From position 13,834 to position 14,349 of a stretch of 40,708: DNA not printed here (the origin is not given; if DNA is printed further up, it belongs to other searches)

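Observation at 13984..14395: Exact-consensus sigma54 promoter driving a ~240-nt terminator-bounded transcript that carries a chemoreceptor-tip-like mini-ORF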

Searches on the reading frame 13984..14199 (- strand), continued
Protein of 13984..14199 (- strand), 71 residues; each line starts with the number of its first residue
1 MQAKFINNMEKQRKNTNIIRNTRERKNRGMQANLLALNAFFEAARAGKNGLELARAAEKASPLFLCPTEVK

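Call 38: find_encoding_contigs(protein=P0022, flank=6000, max_places=5)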
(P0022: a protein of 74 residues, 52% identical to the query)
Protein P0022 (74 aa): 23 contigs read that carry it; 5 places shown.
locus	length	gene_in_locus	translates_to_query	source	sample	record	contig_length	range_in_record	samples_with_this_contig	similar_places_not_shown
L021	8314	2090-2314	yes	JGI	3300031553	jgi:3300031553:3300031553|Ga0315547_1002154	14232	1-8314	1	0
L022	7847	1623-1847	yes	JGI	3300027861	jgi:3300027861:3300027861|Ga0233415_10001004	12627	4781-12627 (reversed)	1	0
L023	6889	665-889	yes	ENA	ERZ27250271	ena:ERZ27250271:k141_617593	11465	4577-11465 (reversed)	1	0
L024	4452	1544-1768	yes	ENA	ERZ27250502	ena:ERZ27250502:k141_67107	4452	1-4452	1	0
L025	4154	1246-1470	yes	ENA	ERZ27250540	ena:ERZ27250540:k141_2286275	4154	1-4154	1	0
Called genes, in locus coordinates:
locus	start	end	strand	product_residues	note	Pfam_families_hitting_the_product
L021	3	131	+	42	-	?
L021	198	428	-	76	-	-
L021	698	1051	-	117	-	PF00460:Flg_bb_rod, PF06429:Flg_bbr_C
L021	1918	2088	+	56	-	-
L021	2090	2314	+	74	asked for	PF00015:MCPsignal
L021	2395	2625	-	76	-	-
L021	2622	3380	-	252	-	PF13614:AAA_31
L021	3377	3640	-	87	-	PF00142:Fer4_NifH (weak), PF02374:ArsA_ATPase, PF10609:ParA, PF13614:AAA_31, PF01656:CbiA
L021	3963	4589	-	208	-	PF12728:HTH_17, PF13384:HTH_23 (faint), PF02954:HTH_8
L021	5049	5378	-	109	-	PF07238:PilZ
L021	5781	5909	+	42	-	-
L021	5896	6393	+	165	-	PF00027:cNMP_binding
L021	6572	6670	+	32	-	-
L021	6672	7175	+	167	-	PF00027:cNMP_binding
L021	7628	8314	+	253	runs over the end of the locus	PF04519:Bactofilin, PF13620:CarboxypepD_reg, PF13715:CarbopepD_reg_2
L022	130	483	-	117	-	PF00460:Flg_bb_rod, PF06429:Flg_bbr_C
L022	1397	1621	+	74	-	-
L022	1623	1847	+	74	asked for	PF00015:MCPsignal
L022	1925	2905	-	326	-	PF13614:AAA_31, PF11333:DUF3135 (weak)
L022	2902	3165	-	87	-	PF00142:Fer4_NifH (weak), PF02374:ArsA_ATPase, PF10609:ParA, PF13614:AAA_31, PF01656:CbiA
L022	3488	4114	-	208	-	PF12728:HTH_17, PF13384:HTH_23 (faint), PF02954:HTH_8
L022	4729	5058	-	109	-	PF07238:PilZ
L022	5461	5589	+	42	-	-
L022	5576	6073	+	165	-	PF00027:cNMP_binding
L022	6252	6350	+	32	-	-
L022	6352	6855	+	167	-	PF00027:cNMP_binding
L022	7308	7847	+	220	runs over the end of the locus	PF04519:Bactofilin, PF13620:CarboxypepD_reg, PF13715:CarbopepD_reg_2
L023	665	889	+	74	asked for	PF00015:MCPsignal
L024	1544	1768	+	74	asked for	PF00015:MCPsignal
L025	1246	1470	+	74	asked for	PF00015:MCPsignal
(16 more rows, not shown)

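Call 44: search_protein_families(library=pfam, proteins=[L022:1928-2905:-, L022:2905-3165:-, L022:3491-4114:-, L022:1397-1621:+, L017:6312-6692:-, L017:6726-6968:-, L021:1918-2088:+, L012:7144-7461:-], max_evalue=0.01)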
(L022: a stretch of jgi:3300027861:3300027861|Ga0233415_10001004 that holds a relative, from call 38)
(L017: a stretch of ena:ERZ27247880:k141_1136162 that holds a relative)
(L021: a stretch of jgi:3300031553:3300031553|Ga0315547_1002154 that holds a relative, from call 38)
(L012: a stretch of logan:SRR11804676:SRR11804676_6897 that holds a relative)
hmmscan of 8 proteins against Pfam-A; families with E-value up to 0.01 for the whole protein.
L022:1928-2905:- (326 aa): 2 families
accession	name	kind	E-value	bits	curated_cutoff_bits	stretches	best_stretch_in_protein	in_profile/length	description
PF13614.12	AAA_31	-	1.9e-22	80.5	27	1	3-89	90-176/177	AAA domain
PF11333.13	DUF3135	-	2.1e-07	31.6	22.7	1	232-301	8-76/81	Protein of unknown function (DUF3135)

L022:2905-3165:- (87 aa): 8 families
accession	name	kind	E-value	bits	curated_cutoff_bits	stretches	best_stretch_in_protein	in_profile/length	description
PF13614.12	AAA_31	-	2.4e-22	80.1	27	1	3-78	2-77/177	AAA domain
PF01656.29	CbiA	-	1.5e-13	51.2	25.4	1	6-50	2-44/125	CobQ/CobB/MinD/ParA nucleotide binding domain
PF02374.21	ArsA_ATPase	-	2.5e-09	37.2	24.3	1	8-49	6-47/305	Anion-transporting ATPase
PF10609.15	ParA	-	1.3e-07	31.8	27.1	1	2-59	3-61/246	NUBPL iron-transfer P-loop NTPase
PF00142.24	Fer4_NifH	-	5.7e-07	29.7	25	1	11-71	8-66/271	4Fe-4S iron sulfur cluster binding proteins, NifH/frxC family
PF09140.17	MipZ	-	6.5e-05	22.8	20.7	1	4-42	2-40/262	ATPase MipZ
PF07015.17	VirC1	-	0.00098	19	24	1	3-46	2-45/231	VirC1 protein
PF06564.18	CBP_BcsQ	-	0.0018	18.2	21.3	1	8-45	7-44/234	Cellulose biosynthesis protein BcsQ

L022:3491-4114:- (208 aa): 8 families
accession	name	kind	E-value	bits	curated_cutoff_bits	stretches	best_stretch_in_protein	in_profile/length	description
PF12728.13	HTH_17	-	2e-20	73.2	27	1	31-79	1-49/51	Helix-turn-helix domain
PF02954.25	HTH_8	-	2.2e-17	62.9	22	1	161-199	3-41/42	Bacterial regulatory protein, Fis family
PF13384.12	HTH_23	-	3.7e-06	27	24.6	1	32-52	18-38/50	Homeodomain-like domain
PF13022.12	HTH_Tnp_1_2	-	0.0002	21.9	27.9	1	31-75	26-70/122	Helix-turn-helix of insertion element transposase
PF13551.12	HTH_29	-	0.00045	20.7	28.1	0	27-52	8-33/64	Winged helix-turn helix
PF13518.12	HTH_28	-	0.00055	20.4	25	0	31-52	13-33/52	Helix-turn-helix domain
PF01527.26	HTH_Tnp_1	-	0.002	18.7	24.1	0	33-54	25-46/75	Transposase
PF08279.18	HTH_11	-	0.0031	17.8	25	0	32-50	16-34/55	HTH domain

L022:1397-1621:+ (74 aa): 0 families

L017:6312-6692:- (127 aa): 1 family
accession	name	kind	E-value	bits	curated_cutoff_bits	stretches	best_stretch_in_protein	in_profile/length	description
PF11333.13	DUF3135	-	3.5e-08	34.1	22.7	1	36-107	6-76/81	Protein of unknown function (DUF3135)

L017:6726-6968:- (81 aa): 0 families

L021:1918-2088:+ (56 aa): 0 families

L012:7144-7461:- (106 aa): 1 family
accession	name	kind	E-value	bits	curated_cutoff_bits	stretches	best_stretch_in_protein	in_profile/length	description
PF13146.11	TRL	-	9.7e-20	71.1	25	1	27-106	2-77/77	TRL-like protein family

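Call 51: search_protein_families(library=ncbifam, proteins=[window:13987-14175:-, P0022, P0021], max_evalue=0.1)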
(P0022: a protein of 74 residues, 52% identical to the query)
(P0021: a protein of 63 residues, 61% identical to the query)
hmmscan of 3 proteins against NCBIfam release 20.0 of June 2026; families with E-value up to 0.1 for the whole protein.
window:13987-14175:- (63 aa): 7 families
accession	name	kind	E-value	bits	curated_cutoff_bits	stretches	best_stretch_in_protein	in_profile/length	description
NF058645.1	MCPCtpMPsAe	equivalog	0.00016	20.6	900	1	23-50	401-428/558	methyl-accepting chemotaxis protein CtpM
NF050802.1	AspChtxCcaA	equivalog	0.00022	19.8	1300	1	18-52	580-614/700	aspartate chemotaxis receptor CcaA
NF041847.1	transduc_aer2_vibrio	equivalog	0.00037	18.8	1200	1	21-49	609-637/804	aerotaxis transducer Aer2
NF047851.1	MCPCitTducer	equivalog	0.002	17.3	900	1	21-49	371-399/553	methyl-accepting chemotaxis citrate transducer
NF011622.0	PRK15048.1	equivalog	0.0022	17.2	900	1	22-49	371-398/553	methyl-accepting chemotaxis protein II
NF011615.0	PRK15041.1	equivalog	0.0026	16.5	947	1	22-49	373-400/554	methyl-accepting chemotaxis protein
NF007309.0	PRK09793.1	equivalog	0.0031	16.5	903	1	22-49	369-396/533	methyl-accepting chemotaxis protein IV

P0022 (74 aa): 9 families
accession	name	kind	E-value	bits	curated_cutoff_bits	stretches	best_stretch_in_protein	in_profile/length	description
NF058645.1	MCPCtpMPsAe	equivalog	2.3e-10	39.9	900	1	23-64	398-438/558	methyl-accepting chemotaxis protein CtpM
NF041847.1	transduc_aer2_vibrio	equivalog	2e-09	36.3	1200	1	23-62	608-646/804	aerotaxis transducer Aer2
NF050802.1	AspChtxCcaA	equivalog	3.3e-09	35.7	1300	1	21-62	580-621/700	aspartate chemotaxis receptor CcaA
NF007309.0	PRK09793.1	equivalog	2.7e-08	33.2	903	1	23-61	367-405/533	methyl-accepting chemotaxis protein IV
NF011622.0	PRK15048.1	equivalog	3.1e-08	33.2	900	1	23-61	369-407/553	methyl-accepting chemotaxis protein II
NF011615.0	PRK15041.1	equivalog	3.4e-08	32.6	947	1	23-62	371-409/554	methyl-accepting chemotaxis protein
NF047851.1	MCPCitTducer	equivalog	1.4e-07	31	900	1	23-59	370-406/553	methyl-accepting chemotaxis citrate transducer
NF007526.1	PRK10139.1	equivalog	0.0038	16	756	1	22-62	219-259/456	serine endoprotease DegQ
NF008189.1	PRK10942.1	equivalog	0.014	13.8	720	1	23-62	242-281/477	serine endoprotease DegP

P0021 (63 aa): 7 families
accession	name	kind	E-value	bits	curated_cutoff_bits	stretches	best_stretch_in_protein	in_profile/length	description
NF058645.1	MCPCtpMPsAe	equivalog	4.9e-06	25.6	900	1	23-55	400-432/558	methyl-accepting chemotaxis protein CtpM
NF050802.1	AspChtxCcaA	equivalog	0.00014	20.3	1300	1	21-55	582-616/700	aspartate chemotaxis receptor CcaA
NF041847.1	transduc_aer2_vibrio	equivalog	0.00068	18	1200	1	21-54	609-641/804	aerotaxis transducer Aer2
NF011622.0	PRK15048.1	equivalog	0.0013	17.9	900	1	22-60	371-408/553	methyl-accepting chemotaxis protein II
NF007309.0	PRK09793.1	equivalog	0.0017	17.4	903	1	22-60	369-406/533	methyl-accepting chemotaxis protein IV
NF047851.1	MCPCitTducer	equivalog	0.0024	17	900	1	21-56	371-405/553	methyl-accepting chemotaxis citrate transducer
NF011615.0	PRK15041.1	equivalog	0.0035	16.1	947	1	24-56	374-406/554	methyl-accepting chemotaxis protein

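Call 56: search_solved_structures(query=A5, max_evalue=0.001, show_alignments=2)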
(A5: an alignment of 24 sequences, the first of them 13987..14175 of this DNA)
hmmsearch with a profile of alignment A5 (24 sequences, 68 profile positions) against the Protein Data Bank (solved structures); distinct sequences matched with E-value up to 0.001: 13.
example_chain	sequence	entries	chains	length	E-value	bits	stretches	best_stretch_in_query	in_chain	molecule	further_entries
3ja6_H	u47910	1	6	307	1.6e-14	56.6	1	20-65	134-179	Methyl-accepting chemotaxis protein 2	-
2ch7_A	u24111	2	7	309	1.6e-14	56.6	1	20-65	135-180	METHYL-ACCEPTING CHEMOTAXIS PROTEIN | Methyl-accepting chemotaxis protein 2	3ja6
2ch7_B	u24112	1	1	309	1.6e-14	56.6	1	20-65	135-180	METHYL-ACCEPTING CHEMOTAXIS PROTEIN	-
6s18_A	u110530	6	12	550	2.2e-14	56.1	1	22-64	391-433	Aromatic acid chemoreceptor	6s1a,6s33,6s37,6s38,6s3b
1qu7_A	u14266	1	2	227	1.9e-13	53.1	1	22-64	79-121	METHYL-ACCEPTING CHEMOTAXIS PROTEIN I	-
3zx6_A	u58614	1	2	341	4.4e-13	52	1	22-64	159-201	HAMP, METHYL-ACCEPTING CHEMOTAXIS PROTEIN I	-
3ur1_C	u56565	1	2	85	1.3e-12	50.5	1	22-65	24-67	Methyl-accepting chemotaxis protein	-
4jpb_B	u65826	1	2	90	1.3e-12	50.4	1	22-65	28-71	Methyl-accepting chemotaxis protein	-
8c5v_I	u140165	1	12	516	1.7e-12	50.1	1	22-64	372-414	Methyl-accepting chemotaxis protein I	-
6s1k_E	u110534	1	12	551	2.6e-12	49.5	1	22-64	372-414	Methyl-accepting chemotaxis protein I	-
31cj_A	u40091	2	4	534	5.2e-12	48.5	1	22-64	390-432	Aerotaxis receptor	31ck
3g67_A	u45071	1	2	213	8.9e-12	47.8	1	22-64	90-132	Methyl-accepting chemotaxis protein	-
3g6b_A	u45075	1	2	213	9.1e-12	47.8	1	22-64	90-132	Methyl-accepting chemotaxis protein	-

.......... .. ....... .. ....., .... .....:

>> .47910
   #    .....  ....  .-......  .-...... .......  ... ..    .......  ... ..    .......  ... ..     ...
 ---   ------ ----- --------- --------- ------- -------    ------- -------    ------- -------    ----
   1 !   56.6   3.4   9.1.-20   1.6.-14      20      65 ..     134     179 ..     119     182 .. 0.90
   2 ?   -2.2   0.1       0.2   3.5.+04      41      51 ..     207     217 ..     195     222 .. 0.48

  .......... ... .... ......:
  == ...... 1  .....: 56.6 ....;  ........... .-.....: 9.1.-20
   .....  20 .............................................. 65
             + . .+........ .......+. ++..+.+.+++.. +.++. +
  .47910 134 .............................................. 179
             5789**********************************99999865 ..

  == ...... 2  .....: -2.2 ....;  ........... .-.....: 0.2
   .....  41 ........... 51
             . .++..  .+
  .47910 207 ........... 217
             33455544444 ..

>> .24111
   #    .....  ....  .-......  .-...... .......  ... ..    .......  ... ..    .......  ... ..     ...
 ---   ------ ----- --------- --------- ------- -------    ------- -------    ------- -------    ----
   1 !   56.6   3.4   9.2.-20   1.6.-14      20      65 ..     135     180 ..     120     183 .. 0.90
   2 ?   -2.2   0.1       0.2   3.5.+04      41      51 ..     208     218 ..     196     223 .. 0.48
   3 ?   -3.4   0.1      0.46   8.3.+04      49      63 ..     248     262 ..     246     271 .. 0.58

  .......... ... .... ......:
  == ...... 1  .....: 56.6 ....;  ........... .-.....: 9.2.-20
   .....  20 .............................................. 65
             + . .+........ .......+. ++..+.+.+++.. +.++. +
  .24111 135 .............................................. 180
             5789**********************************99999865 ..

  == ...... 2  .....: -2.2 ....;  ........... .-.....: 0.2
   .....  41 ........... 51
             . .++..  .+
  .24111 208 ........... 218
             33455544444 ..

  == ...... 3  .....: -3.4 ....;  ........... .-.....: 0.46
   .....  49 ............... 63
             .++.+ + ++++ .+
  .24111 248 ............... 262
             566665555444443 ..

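Call 63: find_encoding_contigs(protein=P0026, flank=4000, max_places=2)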
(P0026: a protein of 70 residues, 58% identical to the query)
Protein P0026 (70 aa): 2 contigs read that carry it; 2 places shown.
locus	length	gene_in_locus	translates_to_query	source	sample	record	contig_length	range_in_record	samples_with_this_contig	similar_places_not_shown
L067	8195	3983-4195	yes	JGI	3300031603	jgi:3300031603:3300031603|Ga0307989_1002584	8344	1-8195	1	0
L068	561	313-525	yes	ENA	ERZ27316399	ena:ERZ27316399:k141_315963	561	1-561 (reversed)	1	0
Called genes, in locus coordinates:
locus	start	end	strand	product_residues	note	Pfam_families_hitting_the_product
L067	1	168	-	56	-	?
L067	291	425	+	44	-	-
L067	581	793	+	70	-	-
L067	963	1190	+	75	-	PF13280:WYL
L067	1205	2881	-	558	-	PF00501:AMP-binding, PF13193:AMP-binding_C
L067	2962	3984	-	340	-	PF14697:Fer4_21 (faint), PF13237:Fer4_10 (weak), PF12838:Fer4_7, PF13187:Fer4_9 (weak), PF00037:Fer4, PF12837:Fer4_6 (weak)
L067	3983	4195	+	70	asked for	PF00015:MCPsignal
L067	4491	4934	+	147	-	PF01797:Y1_Tnp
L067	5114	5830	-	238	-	PF00005:ABC_tran, PF13304:AAA_21 (faint)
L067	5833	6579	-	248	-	PF00005:ABC_tran, PF13304:AAA_21 (faint), PF12399:BCA_ABC_TP_C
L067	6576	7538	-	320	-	PF02653:BPD_transp_2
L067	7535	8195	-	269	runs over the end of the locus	?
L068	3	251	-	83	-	?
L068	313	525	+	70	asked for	PF00015:MCPsignal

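Call 64: find_encoding_contigs(protein=P0019, flank=4000, max_places=2)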
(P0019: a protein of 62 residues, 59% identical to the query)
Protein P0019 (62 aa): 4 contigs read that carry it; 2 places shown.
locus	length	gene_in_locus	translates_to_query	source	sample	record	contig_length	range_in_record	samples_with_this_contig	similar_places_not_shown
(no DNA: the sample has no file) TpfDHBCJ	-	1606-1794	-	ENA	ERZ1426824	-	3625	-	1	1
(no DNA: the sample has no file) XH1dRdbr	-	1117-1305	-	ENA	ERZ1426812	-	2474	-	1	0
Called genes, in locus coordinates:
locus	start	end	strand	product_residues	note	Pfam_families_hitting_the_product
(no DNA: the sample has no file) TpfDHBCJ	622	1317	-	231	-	PF00303:Thymidylat_synt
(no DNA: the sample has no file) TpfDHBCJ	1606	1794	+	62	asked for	-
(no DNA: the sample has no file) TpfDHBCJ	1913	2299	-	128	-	PF11333:DUF3135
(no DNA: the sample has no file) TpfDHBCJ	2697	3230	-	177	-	PF02525:Flavodoxin_2, PF03358:FMN_red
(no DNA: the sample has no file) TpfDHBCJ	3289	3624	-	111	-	?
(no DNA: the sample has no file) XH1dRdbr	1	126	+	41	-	?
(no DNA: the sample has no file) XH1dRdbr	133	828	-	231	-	PF00303:Thymidylat_synt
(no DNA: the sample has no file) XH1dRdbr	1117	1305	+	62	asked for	-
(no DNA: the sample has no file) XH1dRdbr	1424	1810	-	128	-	PF11333:DUF3135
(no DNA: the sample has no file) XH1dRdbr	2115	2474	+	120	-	?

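Call 65: find_encoding_contigs(protein=P0033, flank=4000, max_places=2)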
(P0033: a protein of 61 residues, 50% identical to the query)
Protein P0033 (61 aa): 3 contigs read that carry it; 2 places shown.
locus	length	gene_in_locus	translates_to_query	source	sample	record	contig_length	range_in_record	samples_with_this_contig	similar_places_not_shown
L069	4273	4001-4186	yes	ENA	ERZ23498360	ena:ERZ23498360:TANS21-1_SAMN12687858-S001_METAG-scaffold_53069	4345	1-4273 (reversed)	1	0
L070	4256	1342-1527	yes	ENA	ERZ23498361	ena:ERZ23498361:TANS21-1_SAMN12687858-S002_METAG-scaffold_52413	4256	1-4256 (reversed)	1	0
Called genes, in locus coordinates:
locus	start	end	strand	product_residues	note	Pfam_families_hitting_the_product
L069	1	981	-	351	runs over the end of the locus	?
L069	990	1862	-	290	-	PF08668:HDOD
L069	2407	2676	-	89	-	PF00216:Bac_DNA_binding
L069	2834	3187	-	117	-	PF00460:Flg_bb_rod, PF06429:Flg_bbr_C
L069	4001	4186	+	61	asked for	PF00015:MCPsignal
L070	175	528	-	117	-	PF00460:Flg_bb_rod, PF06429:Flg_bbr_C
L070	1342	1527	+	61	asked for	PF00015:MCPsignal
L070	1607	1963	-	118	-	PF11333:DUF3135 (weak)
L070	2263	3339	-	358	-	PF00365:PFK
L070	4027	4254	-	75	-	?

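Call 66: predict_structure(alignment_id=A5)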
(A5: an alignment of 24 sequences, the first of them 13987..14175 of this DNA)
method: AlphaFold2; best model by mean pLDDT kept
length: 63 residues; sequences in the alignment: 24
mean_pLDDT: 70.7   pTM: 0.36
mean pLDDT of the five models: 70.7, 67.8, 67.1, 67.2, 64.1
residues with pLDDT >= 90: 2; 70-90: 31; 50-70: 23; < 50: 7
segments of 3 or more residues with pLDDT < 50: 57-63
pLDDT, mean of each block of 10 residues (from residue 1): 70 79 87 80 66 51 41
secondary structure, 60 per line:
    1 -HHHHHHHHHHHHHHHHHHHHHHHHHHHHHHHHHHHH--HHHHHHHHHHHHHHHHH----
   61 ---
elements in order: H2-37 H40-56

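Call 70: fold_search(model_id=the predicted structure, library=pdb)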
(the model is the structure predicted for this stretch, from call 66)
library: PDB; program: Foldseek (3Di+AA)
matches with E <= 10: 2; with E <= 0.001: 0
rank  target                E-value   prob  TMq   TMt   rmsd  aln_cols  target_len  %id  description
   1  9a69_B                2.7e+00  0.15  0.36  0.04   3.6        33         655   55  Integrative model of MCPB-MCPC by crosslinking MS and deep learning (released 2024-09-18)
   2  9a65_A                2.9e+00  0.15  0.36  0.05   3.6        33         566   55  Integrative model of YVAQ-MCPB by crosslinking MS and deep learning (released 2024-09-18)
